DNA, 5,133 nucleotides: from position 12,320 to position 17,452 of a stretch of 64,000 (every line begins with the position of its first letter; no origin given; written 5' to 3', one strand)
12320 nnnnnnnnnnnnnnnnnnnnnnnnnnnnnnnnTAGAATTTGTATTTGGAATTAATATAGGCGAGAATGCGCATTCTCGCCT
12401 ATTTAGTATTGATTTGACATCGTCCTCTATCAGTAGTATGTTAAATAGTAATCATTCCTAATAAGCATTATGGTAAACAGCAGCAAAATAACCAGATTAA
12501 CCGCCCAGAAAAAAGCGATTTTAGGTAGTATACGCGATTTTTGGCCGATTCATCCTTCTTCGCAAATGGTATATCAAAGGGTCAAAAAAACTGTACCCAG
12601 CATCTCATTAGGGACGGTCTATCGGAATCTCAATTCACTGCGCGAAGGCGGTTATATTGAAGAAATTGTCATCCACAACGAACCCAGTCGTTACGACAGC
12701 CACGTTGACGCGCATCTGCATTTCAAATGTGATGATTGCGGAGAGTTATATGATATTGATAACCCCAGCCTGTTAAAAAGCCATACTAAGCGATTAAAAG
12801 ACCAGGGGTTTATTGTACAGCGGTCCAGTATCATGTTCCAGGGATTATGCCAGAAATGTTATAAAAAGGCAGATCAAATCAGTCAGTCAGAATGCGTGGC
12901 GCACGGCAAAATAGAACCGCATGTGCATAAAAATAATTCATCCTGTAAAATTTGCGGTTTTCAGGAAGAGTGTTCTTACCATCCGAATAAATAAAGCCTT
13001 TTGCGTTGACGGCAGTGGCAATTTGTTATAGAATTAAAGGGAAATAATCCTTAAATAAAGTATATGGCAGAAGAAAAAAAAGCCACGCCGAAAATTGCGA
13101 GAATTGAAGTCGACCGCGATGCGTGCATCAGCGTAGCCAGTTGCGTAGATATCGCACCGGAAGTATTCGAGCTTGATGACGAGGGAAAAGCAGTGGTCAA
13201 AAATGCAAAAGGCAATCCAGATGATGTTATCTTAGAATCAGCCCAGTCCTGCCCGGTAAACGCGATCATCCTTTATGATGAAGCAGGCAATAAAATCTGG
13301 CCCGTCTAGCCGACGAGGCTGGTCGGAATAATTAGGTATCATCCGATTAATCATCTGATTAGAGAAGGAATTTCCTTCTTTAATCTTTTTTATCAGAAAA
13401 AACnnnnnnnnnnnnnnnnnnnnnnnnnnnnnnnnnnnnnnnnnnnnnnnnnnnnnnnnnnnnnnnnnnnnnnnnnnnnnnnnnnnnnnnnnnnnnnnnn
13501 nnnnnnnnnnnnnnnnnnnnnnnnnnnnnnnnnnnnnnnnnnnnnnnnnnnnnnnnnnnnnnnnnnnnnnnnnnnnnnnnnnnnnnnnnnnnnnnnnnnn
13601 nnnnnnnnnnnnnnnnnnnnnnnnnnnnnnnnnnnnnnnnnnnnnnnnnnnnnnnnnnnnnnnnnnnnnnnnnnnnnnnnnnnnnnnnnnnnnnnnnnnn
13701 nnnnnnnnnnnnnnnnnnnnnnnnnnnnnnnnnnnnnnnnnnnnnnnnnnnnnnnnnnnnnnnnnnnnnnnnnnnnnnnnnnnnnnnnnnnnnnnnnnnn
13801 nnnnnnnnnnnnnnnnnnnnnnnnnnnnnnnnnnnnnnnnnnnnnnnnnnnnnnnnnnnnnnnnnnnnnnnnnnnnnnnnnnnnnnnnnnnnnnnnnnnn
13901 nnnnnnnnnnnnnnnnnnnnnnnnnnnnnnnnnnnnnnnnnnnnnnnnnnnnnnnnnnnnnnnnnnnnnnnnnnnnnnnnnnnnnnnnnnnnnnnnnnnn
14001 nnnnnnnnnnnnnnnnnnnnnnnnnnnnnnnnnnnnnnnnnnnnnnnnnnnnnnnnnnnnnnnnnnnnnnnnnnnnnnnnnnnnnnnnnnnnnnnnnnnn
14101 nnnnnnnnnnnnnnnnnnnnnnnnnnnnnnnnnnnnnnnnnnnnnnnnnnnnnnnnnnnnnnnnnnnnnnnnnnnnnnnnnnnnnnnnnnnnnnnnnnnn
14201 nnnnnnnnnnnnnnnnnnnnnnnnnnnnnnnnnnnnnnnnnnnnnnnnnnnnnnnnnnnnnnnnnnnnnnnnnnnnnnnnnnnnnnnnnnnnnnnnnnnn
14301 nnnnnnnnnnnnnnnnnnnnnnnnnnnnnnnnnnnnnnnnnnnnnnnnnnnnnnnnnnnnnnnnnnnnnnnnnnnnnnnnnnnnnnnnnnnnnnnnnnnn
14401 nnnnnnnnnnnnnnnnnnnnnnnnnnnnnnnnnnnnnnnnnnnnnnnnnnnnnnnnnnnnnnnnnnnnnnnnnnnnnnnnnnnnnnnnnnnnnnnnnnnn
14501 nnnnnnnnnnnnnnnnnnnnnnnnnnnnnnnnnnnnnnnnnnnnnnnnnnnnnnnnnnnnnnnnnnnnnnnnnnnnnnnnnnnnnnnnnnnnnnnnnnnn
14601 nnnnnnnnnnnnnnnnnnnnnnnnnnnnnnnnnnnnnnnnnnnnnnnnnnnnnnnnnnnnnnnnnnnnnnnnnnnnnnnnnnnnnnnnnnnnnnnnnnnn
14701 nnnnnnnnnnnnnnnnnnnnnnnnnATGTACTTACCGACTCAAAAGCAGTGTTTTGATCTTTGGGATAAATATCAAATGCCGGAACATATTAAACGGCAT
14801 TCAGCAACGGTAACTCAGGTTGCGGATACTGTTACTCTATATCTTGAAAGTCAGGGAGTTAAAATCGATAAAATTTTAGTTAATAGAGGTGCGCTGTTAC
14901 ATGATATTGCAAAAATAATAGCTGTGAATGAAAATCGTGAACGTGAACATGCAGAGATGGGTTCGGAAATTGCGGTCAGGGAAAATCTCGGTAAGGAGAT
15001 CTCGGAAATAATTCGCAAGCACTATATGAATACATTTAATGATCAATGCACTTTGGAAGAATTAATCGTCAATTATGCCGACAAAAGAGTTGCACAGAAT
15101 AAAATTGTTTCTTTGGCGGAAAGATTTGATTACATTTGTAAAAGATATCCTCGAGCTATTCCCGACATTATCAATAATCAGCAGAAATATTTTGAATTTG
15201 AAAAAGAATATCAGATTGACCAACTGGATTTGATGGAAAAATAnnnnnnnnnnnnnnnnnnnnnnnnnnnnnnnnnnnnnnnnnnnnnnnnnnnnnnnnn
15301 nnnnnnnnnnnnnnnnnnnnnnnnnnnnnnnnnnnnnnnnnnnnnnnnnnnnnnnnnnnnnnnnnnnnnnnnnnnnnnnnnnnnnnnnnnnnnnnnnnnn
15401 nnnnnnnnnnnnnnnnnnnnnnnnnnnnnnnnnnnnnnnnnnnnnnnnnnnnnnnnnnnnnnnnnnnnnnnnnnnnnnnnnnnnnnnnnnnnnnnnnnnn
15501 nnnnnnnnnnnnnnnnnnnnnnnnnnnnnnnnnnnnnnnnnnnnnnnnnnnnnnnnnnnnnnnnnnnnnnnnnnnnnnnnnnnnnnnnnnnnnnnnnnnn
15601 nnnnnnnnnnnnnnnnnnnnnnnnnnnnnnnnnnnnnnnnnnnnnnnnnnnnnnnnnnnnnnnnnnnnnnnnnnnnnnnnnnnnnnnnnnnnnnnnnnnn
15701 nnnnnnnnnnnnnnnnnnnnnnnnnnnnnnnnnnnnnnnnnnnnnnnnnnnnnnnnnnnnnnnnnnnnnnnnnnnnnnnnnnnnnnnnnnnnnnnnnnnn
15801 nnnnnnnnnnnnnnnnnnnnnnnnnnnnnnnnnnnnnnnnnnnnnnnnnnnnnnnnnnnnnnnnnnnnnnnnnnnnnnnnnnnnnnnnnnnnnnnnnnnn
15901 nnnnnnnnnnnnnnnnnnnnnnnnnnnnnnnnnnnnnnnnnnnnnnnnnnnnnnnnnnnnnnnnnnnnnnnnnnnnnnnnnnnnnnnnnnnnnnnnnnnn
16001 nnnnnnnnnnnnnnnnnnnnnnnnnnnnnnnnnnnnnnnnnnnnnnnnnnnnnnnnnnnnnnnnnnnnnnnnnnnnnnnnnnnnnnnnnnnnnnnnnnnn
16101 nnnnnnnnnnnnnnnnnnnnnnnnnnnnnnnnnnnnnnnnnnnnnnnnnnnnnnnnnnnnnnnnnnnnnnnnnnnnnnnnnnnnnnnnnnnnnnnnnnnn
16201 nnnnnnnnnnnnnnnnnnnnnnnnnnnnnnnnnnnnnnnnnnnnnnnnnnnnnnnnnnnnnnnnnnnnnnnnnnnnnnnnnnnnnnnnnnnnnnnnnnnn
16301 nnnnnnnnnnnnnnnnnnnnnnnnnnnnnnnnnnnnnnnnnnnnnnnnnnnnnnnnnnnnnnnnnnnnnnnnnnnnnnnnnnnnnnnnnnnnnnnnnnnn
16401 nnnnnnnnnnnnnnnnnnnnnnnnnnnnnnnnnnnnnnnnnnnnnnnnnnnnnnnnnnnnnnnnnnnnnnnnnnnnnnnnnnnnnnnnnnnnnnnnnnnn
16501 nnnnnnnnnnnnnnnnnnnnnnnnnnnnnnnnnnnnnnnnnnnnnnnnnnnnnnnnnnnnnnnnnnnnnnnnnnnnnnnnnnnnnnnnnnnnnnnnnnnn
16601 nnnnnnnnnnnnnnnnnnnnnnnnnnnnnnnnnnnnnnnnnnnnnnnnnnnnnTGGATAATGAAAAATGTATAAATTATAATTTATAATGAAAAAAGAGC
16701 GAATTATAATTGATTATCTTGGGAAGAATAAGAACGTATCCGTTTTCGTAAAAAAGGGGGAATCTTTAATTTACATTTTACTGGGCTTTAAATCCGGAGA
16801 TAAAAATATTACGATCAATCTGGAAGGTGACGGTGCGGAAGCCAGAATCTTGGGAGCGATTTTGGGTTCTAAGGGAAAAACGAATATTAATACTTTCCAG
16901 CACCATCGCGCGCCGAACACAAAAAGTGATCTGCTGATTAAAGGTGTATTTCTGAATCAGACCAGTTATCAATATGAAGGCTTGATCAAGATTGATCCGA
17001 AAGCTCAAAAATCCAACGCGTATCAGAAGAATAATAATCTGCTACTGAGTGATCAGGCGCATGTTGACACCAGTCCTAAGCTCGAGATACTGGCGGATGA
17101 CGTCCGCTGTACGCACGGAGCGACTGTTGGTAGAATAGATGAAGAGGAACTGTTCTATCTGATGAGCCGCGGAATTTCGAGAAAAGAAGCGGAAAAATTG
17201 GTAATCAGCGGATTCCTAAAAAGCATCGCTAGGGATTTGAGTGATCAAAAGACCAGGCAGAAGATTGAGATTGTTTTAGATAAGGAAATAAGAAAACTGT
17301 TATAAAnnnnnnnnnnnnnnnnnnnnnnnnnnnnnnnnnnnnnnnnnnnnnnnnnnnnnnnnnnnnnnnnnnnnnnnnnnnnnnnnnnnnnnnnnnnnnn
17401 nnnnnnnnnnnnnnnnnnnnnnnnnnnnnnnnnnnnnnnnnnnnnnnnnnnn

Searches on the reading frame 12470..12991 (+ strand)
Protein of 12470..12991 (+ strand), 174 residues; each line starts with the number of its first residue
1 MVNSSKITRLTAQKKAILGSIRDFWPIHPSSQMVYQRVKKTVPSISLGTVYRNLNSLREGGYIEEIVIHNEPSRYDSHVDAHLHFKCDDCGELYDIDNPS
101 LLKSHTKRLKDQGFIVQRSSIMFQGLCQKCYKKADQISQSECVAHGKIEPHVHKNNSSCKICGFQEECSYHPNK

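Call 38: search_protein_families(library=ncbifam, proteins=[window:12470-12991:+], max_evalue=0.01)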
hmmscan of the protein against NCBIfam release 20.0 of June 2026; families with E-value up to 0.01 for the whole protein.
window:12470-12991:+ (174 aa): 10 families
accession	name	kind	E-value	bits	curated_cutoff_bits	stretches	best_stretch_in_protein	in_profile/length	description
NF047406.1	TransRegPerRTherm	equivalog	2.4e-30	105.4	200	1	7-133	3-128/130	manganese-dependent transcriptional regulator PerR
NF052545.1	TransRegPerRClab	equivalog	2.1e-24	86.1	180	1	6-134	11-138/138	transcriptional regulator PerR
NF051892.1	TransRegFurBacil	equivalog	8.7e-17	61.6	220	1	8-135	17-148/149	ferric iron uptake transcriptional regulator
NF045677.1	FeRespRegIrr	equivalog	6e-11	42.5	170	1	28-101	29-102/127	Fur family transcriptional regulator Irr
NF045678.1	TransRegIrrA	equivalog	2.8e-10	40.2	150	1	28-101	38-111/138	iron response transcriptional regulator IrrA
NF047461.1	FUR_perox_PerRB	exception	4.2e-09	36.4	250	1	28-125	45-140/143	peroxide-responsive transcriptional repressor PerRB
NF008646.0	PRK11639.1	equivalog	3.6e-08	33.3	167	1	9-147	23-163/171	zinc uptake transcriptional repressor Zur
NF047462.1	FUR_perox_PerRA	exception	4.7e-08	33.6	200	1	28-105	36-113/142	peroxide-responsive transcriptional repressor PerRA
NF051891.1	TransRegFurHelico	equivalog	4.8e-07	29.8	200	1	28-132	42-147/148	ferric iron uptake transcriptional regulator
NF006999.0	PRK09462.1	equivalog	2.1e-06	27.4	146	1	11-132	16-138/148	ferric iron uptake transcriptional regulator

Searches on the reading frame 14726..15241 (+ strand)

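Call 38: search_protein_families(library=ncbifam, proteins=[window:14726-15241:+], max_evalue=0.01)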
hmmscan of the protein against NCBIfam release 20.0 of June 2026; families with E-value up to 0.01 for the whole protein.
window:14726-15241:+ (172 aa): 8 families
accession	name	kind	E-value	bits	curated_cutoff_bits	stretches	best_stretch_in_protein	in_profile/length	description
NF045665.1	NTPtran_DVU1551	equivalog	2.5e-22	79.4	315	1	3-143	198-332/359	DVU_1551 family NTP transferase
TIGR00295.1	TIGR00295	hypoth_equivalog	3.2e-13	49.7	172.35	1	12-101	4-89/164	TIGR00295 family protein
NF009343.0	PRK12703.1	equivalog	1.1e-12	47.5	434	1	2-139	168-310/339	tRNA (cytidine(56)-2'-O)-methyltransferase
TIGR00277.1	HDIG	domain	9.7e-11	41.4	27.6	1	21-100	4-82/84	HDIG domain-containing metalloprotein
TIGR03319.1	RNase_Y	equivalog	8.5e-09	34.4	454.35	1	22-120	330-419/514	ribonuclease Y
NF009345.0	PRK12705.1-2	equivalog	3.6e-08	32.4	904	1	23-140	326-433/509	hypothetical protein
TIGR02578.2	cas_TM1811_Csm1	equivalog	0.0015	17.3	170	1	55-123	7-77/753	type III-A CRISPR-associated protein Cas10/Csm1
NF003025.0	PRK03902.1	equivalog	0.003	17.6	138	1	38-96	60-117/142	transcriptional regulator MntR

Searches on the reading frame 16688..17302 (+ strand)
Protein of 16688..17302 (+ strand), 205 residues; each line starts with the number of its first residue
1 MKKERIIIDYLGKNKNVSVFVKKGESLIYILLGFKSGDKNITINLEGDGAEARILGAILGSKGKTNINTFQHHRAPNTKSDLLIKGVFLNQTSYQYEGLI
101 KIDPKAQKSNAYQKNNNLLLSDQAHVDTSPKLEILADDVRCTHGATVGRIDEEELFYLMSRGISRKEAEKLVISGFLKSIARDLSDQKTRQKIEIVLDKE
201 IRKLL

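Call 38: search_protein_families(library=ncbifam, proteins=[window:16688-17302:+], max_evalue=0.01)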
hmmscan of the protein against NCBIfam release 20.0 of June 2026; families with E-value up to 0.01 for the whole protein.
window:16688-17302:+ (205 aa): 5 families
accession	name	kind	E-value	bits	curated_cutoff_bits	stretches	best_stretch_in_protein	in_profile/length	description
TIGR01981.1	sufD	equivalog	1.3e-54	185.4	222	1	30-192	111-274/275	Fe-S cluster assembly protein SufD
NF008194.0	PRK10948.1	equivalog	2.8e-40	138.4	489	1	28-194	245-411/423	Fe-S cluster assembly protein SufD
TIGR01980.1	sufB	equivalog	4.4e-31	108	346.4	1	42-184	293-436/448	Fe-S cluster assembly protein SufB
NF008773.0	PRK11814.1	equivalog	1.1e-22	80.3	717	1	64-184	343-463/484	Fe-S cluster assembly protein SufB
NF052511.1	SUF_like_SmsB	exception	6.1e-19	68.3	650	1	85-185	328-426/445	SUF-like minimal system protein SmsB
